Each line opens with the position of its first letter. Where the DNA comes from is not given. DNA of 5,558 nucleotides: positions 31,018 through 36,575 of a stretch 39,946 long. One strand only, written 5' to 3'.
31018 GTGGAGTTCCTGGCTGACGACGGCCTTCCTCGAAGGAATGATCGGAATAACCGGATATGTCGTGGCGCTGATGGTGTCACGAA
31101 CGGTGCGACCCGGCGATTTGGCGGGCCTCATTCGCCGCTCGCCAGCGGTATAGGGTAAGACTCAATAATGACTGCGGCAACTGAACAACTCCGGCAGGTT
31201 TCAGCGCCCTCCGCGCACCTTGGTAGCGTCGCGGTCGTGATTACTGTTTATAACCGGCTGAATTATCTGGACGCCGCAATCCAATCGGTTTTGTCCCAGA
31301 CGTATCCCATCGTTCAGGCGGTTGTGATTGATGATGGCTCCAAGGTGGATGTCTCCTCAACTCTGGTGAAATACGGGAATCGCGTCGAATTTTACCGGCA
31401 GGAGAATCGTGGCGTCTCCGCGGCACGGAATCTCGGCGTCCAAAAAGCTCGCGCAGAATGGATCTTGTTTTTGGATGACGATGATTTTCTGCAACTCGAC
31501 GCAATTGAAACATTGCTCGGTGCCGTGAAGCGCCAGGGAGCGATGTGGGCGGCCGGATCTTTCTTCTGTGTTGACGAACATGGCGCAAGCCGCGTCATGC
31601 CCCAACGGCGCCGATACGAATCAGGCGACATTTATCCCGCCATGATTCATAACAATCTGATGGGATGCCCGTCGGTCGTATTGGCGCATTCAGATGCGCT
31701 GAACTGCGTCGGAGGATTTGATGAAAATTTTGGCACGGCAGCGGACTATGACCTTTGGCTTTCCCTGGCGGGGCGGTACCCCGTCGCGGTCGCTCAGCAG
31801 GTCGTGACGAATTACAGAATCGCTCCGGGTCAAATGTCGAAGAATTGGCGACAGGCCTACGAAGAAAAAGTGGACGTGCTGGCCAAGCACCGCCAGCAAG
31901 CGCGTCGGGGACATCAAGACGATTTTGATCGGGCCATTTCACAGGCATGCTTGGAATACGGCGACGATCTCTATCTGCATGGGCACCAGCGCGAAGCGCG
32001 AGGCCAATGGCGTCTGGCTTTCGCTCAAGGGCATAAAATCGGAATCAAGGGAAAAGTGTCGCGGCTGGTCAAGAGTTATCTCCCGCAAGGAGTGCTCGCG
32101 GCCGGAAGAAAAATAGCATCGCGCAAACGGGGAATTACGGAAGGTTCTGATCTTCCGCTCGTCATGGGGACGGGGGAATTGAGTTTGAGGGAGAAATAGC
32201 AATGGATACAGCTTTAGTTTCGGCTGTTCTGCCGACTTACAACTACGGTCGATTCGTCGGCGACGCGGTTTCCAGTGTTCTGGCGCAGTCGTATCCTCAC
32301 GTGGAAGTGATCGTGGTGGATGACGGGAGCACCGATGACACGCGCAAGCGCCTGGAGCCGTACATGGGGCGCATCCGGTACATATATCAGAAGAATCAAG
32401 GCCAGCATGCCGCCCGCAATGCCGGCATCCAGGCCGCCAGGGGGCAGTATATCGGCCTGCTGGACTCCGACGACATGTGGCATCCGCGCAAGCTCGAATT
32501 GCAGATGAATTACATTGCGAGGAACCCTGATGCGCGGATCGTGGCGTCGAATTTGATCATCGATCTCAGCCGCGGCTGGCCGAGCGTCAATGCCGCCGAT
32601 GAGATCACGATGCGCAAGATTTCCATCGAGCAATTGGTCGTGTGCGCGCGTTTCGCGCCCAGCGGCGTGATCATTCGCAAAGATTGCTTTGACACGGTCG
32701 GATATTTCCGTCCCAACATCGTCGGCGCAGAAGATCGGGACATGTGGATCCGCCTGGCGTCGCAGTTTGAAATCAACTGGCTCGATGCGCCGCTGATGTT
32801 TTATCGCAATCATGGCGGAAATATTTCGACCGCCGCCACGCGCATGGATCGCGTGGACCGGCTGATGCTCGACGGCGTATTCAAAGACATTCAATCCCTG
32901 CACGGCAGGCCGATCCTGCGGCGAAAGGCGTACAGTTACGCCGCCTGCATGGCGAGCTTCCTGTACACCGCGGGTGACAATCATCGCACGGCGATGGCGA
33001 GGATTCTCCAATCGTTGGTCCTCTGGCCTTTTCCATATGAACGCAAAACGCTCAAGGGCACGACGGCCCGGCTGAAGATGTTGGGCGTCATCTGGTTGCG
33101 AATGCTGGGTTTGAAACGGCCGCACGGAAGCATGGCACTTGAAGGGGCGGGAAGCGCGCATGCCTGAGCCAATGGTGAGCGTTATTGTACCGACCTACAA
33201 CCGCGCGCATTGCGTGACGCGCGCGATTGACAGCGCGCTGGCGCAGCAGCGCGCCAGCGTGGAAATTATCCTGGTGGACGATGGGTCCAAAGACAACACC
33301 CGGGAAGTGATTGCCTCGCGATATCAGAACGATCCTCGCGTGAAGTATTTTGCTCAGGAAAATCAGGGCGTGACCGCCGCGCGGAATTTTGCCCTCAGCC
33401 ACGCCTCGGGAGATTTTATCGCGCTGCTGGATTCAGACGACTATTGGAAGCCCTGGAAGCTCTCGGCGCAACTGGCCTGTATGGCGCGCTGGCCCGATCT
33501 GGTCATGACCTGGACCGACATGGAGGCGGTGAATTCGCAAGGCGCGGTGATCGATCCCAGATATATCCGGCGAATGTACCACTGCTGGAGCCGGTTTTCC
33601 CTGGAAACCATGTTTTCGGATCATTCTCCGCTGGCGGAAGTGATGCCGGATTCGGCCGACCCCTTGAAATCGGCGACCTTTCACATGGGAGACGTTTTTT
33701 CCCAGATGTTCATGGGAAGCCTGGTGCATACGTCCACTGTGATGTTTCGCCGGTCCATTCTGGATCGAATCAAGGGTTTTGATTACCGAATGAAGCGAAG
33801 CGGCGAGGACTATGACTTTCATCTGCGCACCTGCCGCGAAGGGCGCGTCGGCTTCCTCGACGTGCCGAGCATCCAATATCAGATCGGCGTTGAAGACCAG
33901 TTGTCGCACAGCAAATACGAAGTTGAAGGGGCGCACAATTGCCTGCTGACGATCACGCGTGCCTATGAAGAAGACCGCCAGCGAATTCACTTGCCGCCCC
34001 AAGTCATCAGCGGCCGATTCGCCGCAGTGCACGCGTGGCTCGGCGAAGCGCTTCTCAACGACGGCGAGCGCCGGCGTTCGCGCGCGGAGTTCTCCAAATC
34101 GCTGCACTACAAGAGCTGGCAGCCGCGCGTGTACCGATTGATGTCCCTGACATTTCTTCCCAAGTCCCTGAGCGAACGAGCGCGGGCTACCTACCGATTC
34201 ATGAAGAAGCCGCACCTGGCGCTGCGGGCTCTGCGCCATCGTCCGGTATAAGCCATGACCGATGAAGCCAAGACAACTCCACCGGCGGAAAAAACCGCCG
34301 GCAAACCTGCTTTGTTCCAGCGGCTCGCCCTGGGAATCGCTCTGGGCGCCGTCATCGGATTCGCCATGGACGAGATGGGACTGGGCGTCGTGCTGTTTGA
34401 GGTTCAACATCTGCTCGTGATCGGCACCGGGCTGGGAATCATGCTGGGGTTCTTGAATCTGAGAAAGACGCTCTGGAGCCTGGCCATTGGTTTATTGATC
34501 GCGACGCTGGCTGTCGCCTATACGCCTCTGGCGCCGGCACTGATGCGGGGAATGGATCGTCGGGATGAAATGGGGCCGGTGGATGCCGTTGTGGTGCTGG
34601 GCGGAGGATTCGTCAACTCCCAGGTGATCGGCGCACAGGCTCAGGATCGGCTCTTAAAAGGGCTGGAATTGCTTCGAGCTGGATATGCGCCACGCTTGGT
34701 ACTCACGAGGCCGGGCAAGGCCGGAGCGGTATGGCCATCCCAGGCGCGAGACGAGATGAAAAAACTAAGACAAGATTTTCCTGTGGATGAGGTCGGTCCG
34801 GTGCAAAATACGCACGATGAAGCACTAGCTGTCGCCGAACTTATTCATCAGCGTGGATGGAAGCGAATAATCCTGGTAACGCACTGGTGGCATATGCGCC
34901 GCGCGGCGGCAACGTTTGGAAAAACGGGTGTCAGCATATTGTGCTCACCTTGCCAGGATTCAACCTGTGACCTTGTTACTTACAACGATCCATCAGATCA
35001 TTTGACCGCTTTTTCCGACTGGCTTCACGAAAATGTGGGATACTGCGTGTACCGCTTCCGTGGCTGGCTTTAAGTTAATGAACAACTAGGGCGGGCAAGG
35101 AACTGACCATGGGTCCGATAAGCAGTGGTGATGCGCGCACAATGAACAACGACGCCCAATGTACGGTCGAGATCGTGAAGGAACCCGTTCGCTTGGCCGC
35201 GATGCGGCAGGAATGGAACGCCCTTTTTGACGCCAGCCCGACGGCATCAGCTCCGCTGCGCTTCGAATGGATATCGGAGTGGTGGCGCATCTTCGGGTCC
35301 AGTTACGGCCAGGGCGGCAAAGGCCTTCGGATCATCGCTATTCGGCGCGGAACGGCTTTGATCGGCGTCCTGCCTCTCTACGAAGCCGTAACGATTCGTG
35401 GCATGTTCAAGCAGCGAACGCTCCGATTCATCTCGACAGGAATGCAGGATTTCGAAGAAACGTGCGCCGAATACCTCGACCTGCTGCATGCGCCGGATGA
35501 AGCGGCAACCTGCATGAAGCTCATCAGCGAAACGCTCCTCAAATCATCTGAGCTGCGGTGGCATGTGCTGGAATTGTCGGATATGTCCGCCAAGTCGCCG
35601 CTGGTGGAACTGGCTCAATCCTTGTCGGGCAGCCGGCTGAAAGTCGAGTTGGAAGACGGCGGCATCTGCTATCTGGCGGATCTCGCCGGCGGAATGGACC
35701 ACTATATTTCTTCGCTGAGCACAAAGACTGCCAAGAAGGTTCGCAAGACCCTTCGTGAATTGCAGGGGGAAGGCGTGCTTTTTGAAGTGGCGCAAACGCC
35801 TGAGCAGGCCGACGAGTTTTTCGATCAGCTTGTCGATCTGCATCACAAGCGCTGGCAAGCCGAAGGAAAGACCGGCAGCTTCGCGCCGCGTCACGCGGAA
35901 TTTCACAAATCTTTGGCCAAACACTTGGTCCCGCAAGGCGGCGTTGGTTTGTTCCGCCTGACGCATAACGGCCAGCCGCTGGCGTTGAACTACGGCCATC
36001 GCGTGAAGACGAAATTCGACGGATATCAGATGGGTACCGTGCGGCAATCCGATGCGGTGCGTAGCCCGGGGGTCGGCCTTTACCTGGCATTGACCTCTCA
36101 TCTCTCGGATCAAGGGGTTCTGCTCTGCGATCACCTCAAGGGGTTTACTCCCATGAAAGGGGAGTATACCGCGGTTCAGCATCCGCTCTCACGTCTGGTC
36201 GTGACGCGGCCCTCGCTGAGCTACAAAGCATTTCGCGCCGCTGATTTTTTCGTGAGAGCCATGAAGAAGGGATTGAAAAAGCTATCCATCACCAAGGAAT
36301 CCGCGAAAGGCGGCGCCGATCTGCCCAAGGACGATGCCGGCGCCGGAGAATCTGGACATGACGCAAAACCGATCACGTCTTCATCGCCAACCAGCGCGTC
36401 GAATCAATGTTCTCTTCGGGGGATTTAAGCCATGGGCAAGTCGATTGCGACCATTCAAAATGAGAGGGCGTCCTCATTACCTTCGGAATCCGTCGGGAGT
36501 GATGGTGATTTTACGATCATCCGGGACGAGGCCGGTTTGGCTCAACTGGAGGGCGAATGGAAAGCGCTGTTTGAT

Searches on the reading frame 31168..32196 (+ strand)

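Call 41: search_protein_families(library=pfam, proteins=[window:31168-32196:+], max_evalue=0.00001)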
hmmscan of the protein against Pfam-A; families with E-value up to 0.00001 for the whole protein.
window:31168-32196:+ (343 aa): 3 families
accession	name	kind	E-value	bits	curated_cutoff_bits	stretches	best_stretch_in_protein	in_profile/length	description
PF00535.33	Glycos_transf_2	-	3.1e-27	96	23.3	1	23-148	2-131/168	Glycosyl transferase family 2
PF10111.15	Glyco_tranf_2_2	-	2.2e-15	57.3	27.3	1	23-118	2-104/276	Glycosyltransferase like family 2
PF13641.12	Glyco_tranf_2_3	-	1e-11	45.8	27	1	21-202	3-196/230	Glycosyltransferase like family 2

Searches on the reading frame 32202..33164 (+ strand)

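Call 41: search_protein_families(library=pfam, proteins=[window:32202-33164:+], max_evalue=0.00001)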
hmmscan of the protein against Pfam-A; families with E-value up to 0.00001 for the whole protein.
window:32202-33164:+ (321 aa): 4 families
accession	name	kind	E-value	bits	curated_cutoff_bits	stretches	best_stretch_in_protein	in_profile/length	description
PF00535.33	Glycos_transf_2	-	3.9e-34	118.4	23.3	1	7-121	1-119/168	Glycosyl transferase family 2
PF13641.12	Glyco_tranf_2_3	-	3.1e-20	73.6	27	1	6-187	3-196/230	Glycosyltransferase like family 2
PF10111.15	Glyco_tranf_2_2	-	3.6e-17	63.2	27.3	1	18-209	14-223/276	Glycosyltransferase like family 2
PF13632.12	Glyco_trans_2_3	-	8.3e-06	26.2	27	0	83-261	1-182/198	Glycosyl transferase family group 2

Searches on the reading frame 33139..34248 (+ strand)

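Call 41: search_protein_families(library=pfam, proteins=[window:33139-34248:+], max_evalue=0.00001)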
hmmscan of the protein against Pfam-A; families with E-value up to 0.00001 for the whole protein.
window:33139-34248:+ (370 aa): 3 families
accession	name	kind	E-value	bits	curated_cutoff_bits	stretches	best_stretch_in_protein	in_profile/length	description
PF00535.33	Glycos_transf_2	-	1.3e-34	120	23.3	1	14-129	1-118/168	Glycosyl transferase family 2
PF13641.12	Glyco_tranf_2_3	-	1.4e-15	58.4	27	1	11-235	1-198/230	Glycosyltransferase like family 2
PF10111.15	Glyco_tranf_2_2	-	5.2e-15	56.1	27.3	1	14-246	1-212/276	Glycosyltransferase like family 2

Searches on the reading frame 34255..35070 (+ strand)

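Call 41: search_protein_families(library=pfam, proteins=[window:34255-35070:+], max_evalue=0.00001)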
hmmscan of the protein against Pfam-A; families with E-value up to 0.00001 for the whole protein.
window:34255-35070:+ (272 aa): 1 family
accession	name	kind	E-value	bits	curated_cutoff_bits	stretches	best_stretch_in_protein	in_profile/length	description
PF02698.23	DUF218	-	2.9e-16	60.1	27.6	1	110-261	1-132/133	DUF218 domain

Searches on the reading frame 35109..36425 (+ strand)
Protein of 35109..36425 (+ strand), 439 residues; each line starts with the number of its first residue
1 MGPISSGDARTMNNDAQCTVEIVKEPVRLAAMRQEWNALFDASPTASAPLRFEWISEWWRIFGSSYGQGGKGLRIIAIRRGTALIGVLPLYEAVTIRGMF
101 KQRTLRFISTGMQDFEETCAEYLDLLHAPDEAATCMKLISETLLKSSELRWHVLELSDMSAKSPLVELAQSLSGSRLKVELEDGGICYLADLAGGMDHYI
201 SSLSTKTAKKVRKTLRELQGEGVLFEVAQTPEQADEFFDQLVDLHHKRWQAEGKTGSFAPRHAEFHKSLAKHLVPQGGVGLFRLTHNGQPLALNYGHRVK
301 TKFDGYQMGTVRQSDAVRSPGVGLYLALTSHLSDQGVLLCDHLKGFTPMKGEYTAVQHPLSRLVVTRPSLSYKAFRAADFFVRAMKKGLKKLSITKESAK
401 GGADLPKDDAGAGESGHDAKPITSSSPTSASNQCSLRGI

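Call 41: search_protein_families(library=pfam, proteins=[window:35109-36425:+], max_evalue=0.00001)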
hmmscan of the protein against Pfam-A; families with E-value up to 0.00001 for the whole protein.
window:35109-36425:+ (439 aa): 1 family
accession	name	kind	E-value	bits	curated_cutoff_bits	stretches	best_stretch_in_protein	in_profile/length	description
PF13480.13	Acetyltransf_6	-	1.3e-18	68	22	1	206-345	2-137/143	Acetyltransferase (GNAT) domain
